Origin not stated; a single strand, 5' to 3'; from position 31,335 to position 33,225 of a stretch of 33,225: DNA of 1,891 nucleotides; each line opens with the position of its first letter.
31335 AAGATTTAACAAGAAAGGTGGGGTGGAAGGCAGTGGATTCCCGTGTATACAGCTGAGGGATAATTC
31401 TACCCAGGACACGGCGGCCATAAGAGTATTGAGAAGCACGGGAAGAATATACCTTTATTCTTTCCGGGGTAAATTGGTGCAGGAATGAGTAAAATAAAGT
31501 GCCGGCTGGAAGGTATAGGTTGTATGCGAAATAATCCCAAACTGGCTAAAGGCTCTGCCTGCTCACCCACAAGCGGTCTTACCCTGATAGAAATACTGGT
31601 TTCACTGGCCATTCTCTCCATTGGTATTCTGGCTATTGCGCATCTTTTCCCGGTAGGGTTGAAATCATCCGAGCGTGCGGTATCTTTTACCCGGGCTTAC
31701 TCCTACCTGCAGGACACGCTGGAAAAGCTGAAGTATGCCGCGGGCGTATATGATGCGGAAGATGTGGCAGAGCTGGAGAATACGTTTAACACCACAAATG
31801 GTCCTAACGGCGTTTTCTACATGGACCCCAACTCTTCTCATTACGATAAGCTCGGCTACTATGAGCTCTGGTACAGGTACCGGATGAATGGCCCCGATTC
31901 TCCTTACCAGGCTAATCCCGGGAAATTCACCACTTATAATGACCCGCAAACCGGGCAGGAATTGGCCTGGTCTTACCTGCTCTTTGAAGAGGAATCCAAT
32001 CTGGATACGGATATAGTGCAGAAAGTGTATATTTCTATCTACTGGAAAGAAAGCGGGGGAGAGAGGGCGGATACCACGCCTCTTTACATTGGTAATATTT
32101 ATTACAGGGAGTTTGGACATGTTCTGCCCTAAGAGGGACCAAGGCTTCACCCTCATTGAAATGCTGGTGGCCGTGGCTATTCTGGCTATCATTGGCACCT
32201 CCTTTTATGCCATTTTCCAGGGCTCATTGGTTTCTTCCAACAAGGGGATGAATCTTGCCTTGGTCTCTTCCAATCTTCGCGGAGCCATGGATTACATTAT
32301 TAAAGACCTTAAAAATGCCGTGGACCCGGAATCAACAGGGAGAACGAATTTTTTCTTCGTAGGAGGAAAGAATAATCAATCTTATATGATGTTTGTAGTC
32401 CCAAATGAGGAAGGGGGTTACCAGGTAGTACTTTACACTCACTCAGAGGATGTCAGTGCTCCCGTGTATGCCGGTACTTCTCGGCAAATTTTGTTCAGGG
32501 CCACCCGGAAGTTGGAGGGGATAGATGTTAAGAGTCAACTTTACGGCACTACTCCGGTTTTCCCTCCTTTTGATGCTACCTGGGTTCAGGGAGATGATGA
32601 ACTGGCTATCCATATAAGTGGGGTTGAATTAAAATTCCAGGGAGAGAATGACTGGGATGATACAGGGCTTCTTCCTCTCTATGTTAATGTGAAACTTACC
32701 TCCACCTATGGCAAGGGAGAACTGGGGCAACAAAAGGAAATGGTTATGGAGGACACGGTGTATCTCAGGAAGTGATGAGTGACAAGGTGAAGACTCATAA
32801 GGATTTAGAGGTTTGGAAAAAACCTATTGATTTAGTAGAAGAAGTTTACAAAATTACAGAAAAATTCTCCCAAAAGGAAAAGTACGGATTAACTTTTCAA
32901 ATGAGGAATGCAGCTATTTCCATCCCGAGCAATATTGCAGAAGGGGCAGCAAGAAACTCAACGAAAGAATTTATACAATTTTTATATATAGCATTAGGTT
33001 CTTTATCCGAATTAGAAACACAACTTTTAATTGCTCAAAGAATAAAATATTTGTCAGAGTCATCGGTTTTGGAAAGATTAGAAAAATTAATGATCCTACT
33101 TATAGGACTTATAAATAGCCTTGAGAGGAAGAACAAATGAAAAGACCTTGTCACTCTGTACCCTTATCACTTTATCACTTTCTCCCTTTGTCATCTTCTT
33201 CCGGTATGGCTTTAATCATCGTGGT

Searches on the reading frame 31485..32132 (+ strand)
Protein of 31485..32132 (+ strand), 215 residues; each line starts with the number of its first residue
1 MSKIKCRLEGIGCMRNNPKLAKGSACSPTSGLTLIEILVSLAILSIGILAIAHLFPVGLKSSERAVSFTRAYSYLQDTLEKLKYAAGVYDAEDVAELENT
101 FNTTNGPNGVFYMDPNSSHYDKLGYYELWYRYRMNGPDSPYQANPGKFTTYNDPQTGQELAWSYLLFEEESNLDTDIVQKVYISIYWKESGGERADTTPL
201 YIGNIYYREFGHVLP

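Call 25: find_encoding_contigs(protein=window:31485-32132:+, flank=10000, max_places=6)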
Protein window:31485-32132:+ (215 aa): 2 contigs read that carry it; 2 places shown.
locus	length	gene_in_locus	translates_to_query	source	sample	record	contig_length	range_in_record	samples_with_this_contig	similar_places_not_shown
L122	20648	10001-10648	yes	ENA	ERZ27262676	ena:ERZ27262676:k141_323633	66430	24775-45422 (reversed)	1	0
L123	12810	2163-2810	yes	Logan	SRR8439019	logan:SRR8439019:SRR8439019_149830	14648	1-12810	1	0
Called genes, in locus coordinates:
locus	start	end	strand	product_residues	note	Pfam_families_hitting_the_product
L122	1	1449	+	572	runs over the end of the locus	PF05157:MshEN, PF00437:T2SSE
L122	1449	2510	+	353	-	PF00437:T2SSE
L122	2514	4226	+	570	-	PF05157:MshEN, PF00437:T2SSE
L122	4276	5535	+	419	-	PF28597:T2SSF_N, PF00482:T2SSF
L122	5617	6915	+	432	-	PF00072:Response_reg, PF00158:Sigma54_activat, PF14532:Sigma54_activ_2, PF07728:AAA_5, PF25601:AAA_lid_14, PF02954:HTH_8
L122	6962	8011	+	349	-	PF00512:HisKA, PF02518:HATPase_c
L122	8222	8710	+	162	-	PF07963:N_methyl, PF08334:T2SSG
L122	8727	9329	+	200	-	PF07963:N_methyl, PF08334:T2SSG, PF22434:PilW_C (faint)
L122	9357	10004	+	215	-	-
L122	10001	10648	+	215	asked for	PF07963:N_methyl (weak)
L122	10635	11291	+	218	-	PF07963:N_methyl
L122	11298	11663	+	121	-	PF05635:23S_rRNA_IVP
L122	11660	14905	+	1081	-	-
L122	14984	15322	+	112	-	PF05635:23S_rRNA_IVP, PF22296:bAvd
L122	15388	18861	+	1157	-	PF13385:Laminin_G_3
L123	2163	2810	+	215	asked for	PF07963:N_methyl (weak)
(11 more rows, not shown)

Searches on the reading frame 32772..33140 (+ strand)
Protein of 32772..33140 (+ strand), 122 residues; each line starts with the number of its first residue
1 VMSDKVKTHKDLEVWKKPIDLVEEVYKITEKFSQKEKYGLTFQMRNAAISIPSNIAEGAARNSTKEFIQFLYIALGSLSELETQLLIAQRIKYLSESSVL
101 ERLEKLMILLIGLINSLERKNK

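Call 23: find_encoding_contigs(protein=window:32772-33140:+, flank=10000, max_places=6)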
Protein window:32772-33140:+ (122 aa): no gene with exactly this product is on record in the collection.

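Call 68: search_protein_families(library=ncbifam, proteins=[window:32775-33137:+])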
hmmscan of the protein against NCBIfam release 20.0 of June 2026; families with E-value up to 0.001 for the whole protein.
seq(121 aa): 4 families
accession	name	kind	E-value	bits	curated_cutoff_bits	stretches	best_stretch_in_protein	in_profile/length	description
NF008911.0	PRK12275.1-2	subfamily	1.4e-41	141.7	137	1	6-118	2-117/118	hypothetical protein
TIGR02436.1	TIGR02436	subfamily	2e-35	121.3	24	1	13-118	1-106/109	four helix bundle protein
NF008912.0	PRK12275.1-6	subfamily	1e-28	99.7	124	1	8-119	3-114/117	hypothetical protein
NF033474.1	DivGenRetAVD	equivalog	4.3e-06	27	80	1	12-102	2-89/104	diversity-generating retroelement protein Avd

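Call 72: find_homologous_proteins(query=window:32775-33137:+, max_evalue=0.00001)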
Query seq(121 aa) (121 aa): 7987 proteins with E <= 0.00001 among 8000 candidates; the best 120 are listed.
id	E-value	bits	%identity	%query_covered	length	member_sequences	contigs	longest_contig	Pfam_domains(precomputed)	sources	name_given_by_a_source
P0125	4.8e-68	244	100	100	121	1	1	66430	PF05635.18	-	-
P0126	5.7e-43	164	69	96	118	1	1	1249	PF22296.3,PF05635.18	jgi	jgi:four helix bundle protein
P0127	2.4e-40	155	62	97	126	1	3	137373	PF05635.18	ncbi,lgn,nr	ncbi:MAG: four helix bundle protein [Nitrospirae bacterium]|nr:four helix bundle protein [Nitrospiro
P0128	3.1e-40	155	65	96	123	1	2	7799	PF05635.18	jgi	-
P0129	4.0e-40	154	65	96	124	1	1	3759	PF22296.3,PF05635.18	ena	-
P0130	4.2e-40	154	65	96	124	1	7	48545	PF22296.3,PF05635.18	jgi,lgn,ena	-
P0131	1.8e-39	152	65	96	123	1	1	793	PF05635.18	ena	-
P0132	1.9e-39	152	66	98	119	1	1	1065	PF22296.3,PF05635.18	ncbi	-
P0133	2.0e-39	152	65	96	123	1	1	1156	PF05635.18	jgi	-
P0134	2.1e-39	152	66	98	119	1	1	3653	PF22296.3,PF05635.18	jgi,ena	-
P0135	2.2e-39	152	59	99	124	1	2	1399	PF05635.18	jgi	-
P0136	2.4e-39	152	66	98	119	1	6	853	PF22296.3,PF05635.18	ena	-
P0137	2.5e-39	152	63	95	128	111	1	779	PF22296.3,PF05635.18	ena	-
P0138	3.6e-39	151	66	98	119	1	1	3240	PF22296.3,PF05635.18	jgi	jgi:four helix bundle protein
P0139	3.6e-39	151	62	96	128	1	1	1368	PF22296.3,PF05635.18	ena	-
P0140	4.1e-39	151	59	96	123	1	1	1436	PF05635.18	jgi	jgi:four helix bundle protein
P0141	4.7e-39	151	59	98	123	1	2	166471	PF22296.3,PF05635.18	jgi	jgi:four helix bundle protein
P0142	4.8e-39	151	66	98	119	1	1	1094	PF22296.3,PF05635.18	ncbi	-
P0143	5.7e-39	151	62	98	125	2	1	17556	PF22296.3,PF05635.18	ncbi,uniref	ncbi:four helix bundle protein [Deferribacter abyssi]|uniref:four helix bundle protein n=1 Tax=Defer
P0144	6.0e-39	151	61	98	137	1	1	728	PF05635.18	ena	-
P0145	6.1e-39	151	63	95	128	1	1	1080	PF22296.3,PF05635.18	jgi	jgi:four helix bundle protein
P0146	6.3e-39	151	64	98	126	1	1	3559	PF22296.3,PF05635.18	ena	-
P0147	7.0e-39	150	66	98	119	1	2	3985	PF22296.3,PF05635.18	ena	-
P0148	7.9e-39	150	63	95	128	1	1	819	PF22296.3,PF05635.18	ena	-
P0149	7.9e-39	150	65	98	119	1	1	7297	PF22296.3,PF05635.18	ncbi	-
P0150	8.0e-39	150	65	98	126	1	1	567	PF22296.3,PF05635.18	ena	-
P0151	8.1e-39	150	66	98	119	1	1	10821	PF22296.3,PF05635.18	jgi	-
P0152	8.3e-39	150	63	95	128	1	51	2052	PF22296.3,PF05635.18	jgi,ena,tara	jgi:four helix bundle protein|tara:strand:+ start:111 stop:497 length:387 start_codon:yes stop_codon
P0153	8.6e-39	150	63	95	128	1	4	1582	PF22296.3,PF05635.18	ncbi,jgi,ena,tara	jgi:four helix bundle protein|tara:strand:- start:62 stop:448 length:387 start_codon:yes stop_codon:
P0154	8.6e-39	150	62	98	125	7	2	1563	PF05635.18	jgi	jgi:four helix bundle protein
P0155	8.6e-39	150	63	95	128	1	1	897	PF22296.3,PF05635.18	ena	-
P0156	1.1e-38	150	65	98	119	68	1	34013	PF22296.3,PF05635.18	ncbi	-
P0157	1.1e-38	150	63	95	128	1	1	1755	PF22296.3,PF05635.18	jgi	-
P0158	1.1e-38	150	70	85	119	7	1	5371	PF05635.18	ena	-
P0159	1.1e-38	150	65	98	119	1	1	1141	PF22296.3,PF05635.18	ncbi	-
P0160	1.2e-38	150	62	95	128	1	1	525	PF22296.3,PF05635.18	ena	-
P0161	1.2e-38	150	63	95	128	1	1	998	PF22296.3,PF05635.18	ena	-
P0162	1.3e-38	150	60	99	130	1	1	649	PF05635.18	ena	-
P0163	1.3e-38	150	65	98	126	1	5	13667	PF22296.3,PF05635.18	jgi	jgi:four helix bundle protein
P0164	1.3e-38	150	65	98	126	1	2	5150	PF05635.18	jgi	jgi:four helix bundle protein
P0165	1.3e-38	149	58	99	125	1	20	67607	PF05635.18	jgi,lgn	-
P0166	1.4e-38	149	65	98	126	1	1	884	PF22296.3,PF05635.18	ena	-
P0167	1.4e-38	149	65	98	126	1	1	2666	PF22296.3,PF05635.18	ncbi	-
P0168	1.4e-38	149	62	95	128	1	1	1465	PF22296.3,PF05635.18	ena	-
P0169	1.5e-38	149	60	100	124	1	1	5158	PF05635.18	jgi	-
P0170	1.6e-38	149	62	95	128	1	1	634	PF22296.3,PF05635.18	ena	-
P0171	1.6e-38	149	63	95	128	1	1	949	PF22296.3,PF05635.18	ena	-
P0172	1.7e-38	149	65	98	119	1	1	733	PF22296.3,PF05635.18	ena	-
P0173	1.7e-38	149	63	95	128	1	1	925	PF22296.3,PF05635.18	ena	-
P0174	1.7e-38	149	65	98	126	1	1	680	PF22296.3,PF05635.18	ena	-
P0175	1.7e-38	149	63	95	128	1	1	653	PF22296.3,PF05635.18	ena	-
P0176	1.7e-38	149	63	95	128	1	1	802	PF22296.3,PF05635.18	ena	-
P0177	1.8e-38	149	64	98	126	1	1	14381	PF05635.18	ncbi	-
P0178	1.8e-38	149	65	98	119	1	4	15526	PF05635.18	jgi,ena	jgi:four helix bundle protein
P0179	1.8e-38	149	63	95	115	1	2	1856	PF05635.18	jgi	-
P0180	2.0e-38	149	65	98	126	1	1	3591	PF22296.3,PF05635.18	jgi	jgi:four helix bundle protein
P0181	2.1e-38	149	62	95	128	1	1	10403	PF22296.3,PF05635.18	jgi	jgi:four helix bundle protein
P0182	2.1e-38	149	65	98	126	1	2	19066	PF05635.18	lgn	-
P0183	2.1e-38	149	65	98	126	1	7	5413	PF22296.3,PF05635.18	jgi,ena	jgi:four helix bundle protein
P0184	2.2e-38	149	59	98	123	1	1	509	PF22296.3,PF05635.18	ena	-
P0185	2.2e-38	149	63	95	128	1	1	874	PF22296.3,PF05635.18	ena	-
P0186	2.2e-38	149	63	95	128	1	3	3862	PF22296.3,PF05635.18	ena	-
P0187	2.2e-38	149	60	99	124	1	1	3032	PF05635.18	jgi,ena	jgi:four helix bundle protein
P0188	2.2e-38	149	60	99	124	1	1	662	PF05635.18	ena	-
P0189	2.2e-38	149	62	95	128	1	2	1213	PF22296.3,PF05635.18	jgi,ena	-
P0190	2.3e-38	149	65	98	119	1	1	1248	PF22296.3,PF05635.18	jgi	-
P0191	2.3e-38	149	62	95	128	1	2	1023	PF22296.3,PF05635.18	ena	-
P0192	2.4e-38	149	62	95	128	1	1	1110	PF22296.3,PF05635.18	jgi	jgi:four helix bundle protein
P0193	2.5e-38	149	65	98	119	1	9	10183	PF22296.3,PF05635.18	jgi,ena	-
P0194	2.6e-38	149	59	100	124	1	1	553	PF05635.18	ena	-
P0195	2.9e-38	148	64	98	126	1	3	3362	PF22296.3,PF05635.18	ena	-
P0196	2.9e-38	148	67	95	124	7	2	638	PF22296.3,PF05635.18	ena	-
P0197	3.0e-38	148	62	95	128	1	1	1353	PF22296.3,PF05635.18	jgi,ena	jgi:four helix bundle protein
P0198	3.2e-38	148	62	95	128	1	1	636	PF22296.3,PF05635.18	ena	-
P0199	3.4e-38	148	61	94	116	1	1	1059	PF05635.18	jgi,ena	-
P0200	3.4e-38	148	59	100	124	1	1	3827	PF05635.18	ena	-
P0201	3.7e-38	148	62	95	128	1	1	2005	PF22296.3,PF05635.18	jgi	jgi:four helix bundle protein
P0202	3.9e-38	148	64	98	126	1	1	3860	PF22296.3,PF05635.18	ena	-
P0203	4.3e-38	148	58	98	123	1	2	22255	PF22296.3,PF05635.18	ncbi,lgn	-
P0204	4.4e-38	148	63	98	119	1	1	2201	PF22296.3,PF05635.18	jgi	-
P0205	4.5e-38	148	64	98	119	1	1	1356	PF22296.3,PF05635.18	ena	-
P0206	4.5e-38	148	64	98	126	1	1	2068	PF05635.18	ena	-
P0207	4.5e-38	148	63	98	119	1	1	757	PF22296.3,PF05635.18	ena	-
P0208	4.5e-38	148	56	97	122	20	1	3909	PF05635.18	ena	-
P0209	4.6e-38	148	63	98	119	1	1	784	PF22296.3,PF05635.18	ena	-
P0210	4.7e-38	148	59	100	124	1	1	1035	PF05635.18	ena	-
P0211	4.8e-38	148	56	98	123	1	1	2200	PF05635.18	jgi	jgi:four helix bundle protein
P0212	4.8e-38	148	67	93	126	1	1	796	PF05635.18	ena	-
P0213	5.2e-38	148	64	95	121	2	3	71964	PF22296.3,PF05635.18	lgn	-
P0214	5.5e-38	147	61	95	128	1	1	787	PF22296.3,PF05635.18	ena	-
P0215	5.7e-38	147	60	99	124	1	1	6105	PF05635.18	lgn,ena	-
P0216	5.8e-38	147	62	95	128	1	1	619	PF22296.3,PF05635.18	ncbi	-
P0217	5.9e-38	147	63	98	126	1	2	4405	PF22296.3,PF05635.18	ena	-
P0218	5.9e-38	147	63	98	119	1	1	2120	PF22296.3,PF05635.18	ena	-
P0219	5.9e-38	147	64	98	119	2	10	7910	PF22296.3,PF05635.18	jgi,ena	-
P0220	6.0e-38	147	64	98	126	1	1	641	PF22296.3,PF05635.18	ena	-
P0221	6.0e-38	147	60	99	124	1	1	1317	PF05635.18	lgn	-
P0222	6.0e-38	147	64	98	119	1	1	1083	PF22296.3,PF05635.18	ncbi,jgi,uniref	ncbi:unnamed protein product [marine sediment metagenome]|uniref:Four helix bundle protein n=1 Tax=m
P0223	6.1e-38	147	62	95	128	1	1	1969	PF22296.3,PF05635.18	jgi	jgi:four helix bundle protein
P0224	6.1e-38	147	62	95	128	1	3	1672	PF22296.3,PF05635.18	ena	-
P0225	6.3e-38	147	62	95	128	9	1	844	PF22296.3,PF05635.18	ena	-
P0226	6.3e-38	147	65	91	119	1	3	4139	PF05635.18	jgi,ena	-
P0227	7.0e-38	147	56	98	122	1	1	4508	PF05635.18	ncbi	-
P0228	7.3e-38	147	63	98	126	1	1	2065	PF22296.3,PF05635.18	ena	-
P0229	7.4e-38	147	65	96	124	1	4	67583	PF05635.18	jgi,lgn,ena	-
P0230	7.5e-38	147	64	96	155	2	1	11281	PF05635.18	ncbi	-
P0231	7.7e-38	147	59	99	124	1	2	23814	PF05635.18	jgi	jgi:four helix bundle protein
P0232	7.7e-38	147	61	93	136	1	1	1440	PF05635.18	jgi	jgi:four helix bundle protein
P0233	7.7e-38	147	61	93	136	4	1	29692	PF05635.18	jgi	jgi:four helix bundle protein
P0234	7.9e-38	147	63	98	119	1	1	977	PF22296.3,PF05635.18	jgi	-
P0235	7.9e-38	147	64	98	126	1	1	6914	PF05635.18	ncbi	-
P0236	8.1e-38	147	59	96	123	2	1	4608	PF05635.18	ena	-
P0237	8.1e-38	147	62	95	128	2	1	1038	PF22296.3,PF05635.18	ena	-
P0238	8.4e-38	147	62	95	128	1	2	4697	PF22296.3,PF05635.18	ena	-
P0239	8.9e-38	147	60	98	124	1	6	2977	PF22296.3,PF05635.18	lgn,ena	-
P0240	8.9e-38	147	60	99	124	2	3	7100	PF05635.18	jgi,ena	-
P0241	9.0e-38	147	60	99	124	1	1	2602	PF05635.18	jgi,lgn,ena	-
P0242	9.5e-38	147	63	98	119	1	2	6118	PF05635.18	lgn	-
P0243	9.8e-38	147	63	98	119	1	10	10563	PF05635.18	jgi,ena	-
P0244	1.0e-37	147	62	95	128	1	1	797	PF05635.18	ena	-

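Call 73: find_encoding_contigs(protein=P0165, flank=600, max_places=10)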
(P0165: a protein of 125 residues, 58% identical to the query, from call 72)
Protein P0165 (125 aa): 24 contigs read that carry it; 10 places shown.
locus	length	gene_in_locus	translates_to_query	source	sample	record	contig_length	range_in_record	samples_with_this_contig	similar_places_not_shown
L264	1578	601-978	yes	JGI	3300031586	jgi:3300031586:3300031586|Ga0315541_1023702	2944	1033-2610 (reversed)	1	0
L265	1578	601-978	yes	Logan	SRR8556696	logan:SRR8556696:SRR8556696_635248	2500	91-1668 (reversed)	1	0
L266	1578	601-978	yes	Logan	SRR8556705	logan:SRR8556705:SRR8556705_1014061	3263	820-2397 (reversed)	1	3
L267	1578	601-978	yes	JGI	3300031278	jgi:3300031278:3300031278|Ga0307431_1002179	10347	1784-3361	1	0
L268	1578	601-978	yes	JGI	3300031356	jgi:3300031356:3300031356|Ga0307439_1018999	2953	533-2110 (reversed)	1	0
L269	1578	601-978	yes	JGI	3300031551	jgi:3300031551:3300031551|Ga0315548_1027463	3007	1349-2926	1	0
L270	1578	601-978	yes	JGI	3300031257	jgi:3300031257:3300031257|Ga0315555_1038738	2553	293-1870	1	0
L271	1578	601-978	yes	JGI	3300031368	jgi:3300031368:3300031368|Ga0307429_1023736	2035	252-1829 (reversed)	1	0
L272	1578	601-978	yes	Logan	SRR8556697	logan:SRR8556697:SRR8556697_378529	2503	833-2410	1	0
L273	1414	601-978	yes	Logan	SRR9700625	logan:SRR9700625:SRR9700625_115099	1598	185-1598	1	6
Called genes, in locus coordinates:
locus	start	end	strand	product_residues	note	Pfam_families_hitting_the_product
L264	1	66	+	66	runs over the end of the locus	-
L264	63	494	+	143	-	PF01850:PIN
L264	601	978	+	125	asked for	PF05635:23S_rRNA_IVP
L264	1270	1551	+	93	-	PF01909:NTP_transf_2, PF18765:Polbeta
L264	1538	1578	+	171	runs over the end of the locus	PF20797:HepT-like_2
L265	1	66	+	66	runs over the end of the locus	-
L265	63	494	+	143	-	PF01850:PIN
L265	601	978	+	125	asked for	PF05635:23S_rRNA_IVP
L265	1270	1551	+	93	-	PF01909:NTP_transf_2, PF18765:Polbeta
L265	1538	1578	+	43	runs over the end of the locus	?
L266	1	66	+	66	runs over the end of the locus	-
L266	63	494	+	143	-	PF01850:PIN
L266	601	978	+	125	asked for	PF05635:23S_rRNA_IVP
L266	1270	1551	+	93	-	PF01909:NTP_transf_2, PF18765:Polbeta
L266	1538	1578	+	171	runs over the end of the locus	PF20797:HepT-like_2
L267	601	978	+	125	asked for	PF05635:23S_rRNA_IVP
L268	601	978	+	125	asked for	PF05635:23S_rRNA_IVP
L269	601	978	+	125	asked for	PF05635:23S_rRNA_IVP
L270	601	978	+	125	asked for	PF05635:23S_rRNA_IVP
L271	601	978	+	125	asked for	PF05635:23S_rRNA_IVP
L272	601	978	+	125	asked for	PF05635:23S_rRNA_IVP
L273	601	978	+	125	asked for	PF05635:23S_rRNA_IVP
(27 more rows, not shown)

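Call 74: find_encoding_contigs(protein=P0127, flank=600, max_places=10)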
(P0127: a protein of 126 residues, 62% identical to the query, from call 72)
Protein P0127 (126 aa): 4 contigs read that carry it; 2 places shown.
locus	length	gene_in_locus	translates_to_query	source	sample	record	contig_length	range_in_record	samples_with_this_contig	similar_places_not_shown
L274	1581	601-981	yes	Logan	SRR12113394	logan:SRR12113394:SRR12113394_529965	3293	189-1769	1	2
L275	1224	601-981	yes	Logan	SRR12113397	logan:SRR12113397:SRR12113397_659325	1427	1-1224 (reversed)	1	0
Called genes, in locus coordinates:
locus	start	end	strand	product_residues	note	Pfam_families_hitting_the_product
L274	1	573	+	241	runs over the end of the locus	PF00977:His_biosynth, PF05690:ThiG (faint), PF00218:IGPS (faint), PF03060:NMO (faint), PF01207:Dus, PF02581:TMP-TENI (faint)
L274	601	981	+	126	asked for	PF05635:23S_rRNA_IVP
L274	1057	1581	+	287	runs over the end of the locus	PF00977:His_biosynth, PF01207:Dus (faint), PF03060:NMO (faint), PF02581:TMP-TENI (faint)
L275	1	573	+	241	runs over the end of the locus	PF00977:His_biosynth, PF05690:ThiG (faint), PF00218:IGPS (faint), PF03060:NMO (faint), PF01207:Dus, PF02581:TMP-TENI (faint)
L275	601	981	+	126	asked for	PF05635:23S_rRNA_IVP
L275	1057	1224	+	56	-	?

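Call 75: find_encoding_contigs(protein=P0152, flank=600, max_places=10)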
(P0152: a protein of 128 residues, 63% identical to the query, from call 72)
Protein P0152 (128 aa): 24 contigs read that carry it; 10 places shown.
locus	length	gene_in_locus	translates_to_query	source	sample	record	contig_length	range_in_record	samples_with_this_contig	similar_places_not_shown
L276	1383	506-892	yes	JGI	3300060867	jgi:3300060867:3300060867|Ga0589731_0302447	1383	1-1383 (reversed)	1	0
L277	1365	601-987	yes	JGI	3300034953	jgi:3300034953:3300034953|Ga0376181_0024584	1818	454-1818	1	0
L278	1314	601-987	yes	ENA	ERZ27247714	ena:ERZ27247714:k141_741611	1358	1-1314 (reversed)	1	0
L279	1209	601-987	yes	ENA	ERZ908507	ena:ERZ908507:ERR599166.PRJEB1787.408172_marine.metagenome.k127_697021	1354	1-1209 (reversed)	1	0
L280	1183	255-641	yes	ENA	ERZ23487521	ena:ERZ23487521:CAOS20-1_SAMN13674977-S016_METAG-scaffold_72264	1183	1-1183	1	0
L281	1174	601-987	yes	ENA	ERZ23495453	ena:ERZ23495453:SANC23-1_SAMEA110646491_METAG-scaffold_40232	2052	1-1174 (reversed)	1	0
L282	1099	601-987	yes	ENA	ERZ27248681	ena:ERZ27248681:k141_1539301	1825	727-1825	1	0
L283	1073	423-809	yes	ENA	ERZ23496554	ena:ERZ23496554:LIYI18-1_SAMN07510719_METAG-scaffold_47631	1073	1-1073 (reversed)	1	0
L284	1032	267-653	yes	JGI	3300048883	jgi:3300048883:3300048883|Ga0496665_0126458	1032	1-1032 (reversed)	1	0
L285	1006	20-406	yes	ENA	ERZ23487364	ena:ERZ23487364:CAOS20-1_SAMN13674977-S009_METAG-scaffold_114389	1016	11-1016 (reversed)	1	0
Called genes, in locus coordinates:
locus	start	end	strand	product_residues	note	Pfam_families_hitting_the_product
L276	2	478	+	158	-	?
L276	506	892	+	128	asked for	PF05635:23S_rRNA_IVP, PF22296:bAvd (weak)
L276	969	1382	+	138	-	?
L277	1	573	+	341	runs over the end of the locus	?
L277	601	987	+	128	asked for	PF05635:23S_rRNA_IVP, PF22296:bAvd (weak)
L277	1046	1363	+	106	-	?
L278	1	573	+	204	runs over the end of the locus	?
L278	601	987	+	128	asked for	PF05635:23S_rRNA_IVP, PF22296:bAvd (weak)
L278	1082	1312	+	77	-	?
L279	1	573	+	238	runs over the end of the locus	?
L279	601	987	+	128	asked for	PF05635:23S_rRNA_IVP, PF22296:bAvd (weak)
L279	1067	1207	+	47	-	?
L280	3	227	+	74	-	?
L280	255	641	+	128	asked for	PF05635:23S_rRNA_IVP, PF22296:bAvd (weak)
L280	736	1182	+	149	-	?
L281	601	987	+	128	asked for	PF05635:23S_rRNA_IVP, PF22296:bAvd (weak)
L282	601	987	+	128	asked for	PF05635:23S_rRNA_IVP, PF22296:bAvd (weak)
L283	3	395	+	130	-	?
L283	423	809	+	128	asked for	PF05635:23S_rRNA_IVP, PF22296:bAvd (weak)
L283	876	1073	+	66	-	?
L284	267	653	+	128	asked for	PF05635:23S_rRNA_IVP, PF22296:bAvd (weak)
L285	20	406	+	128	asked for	PF05635:23S_rRNA_IVP, PF22296:bAvd (weak)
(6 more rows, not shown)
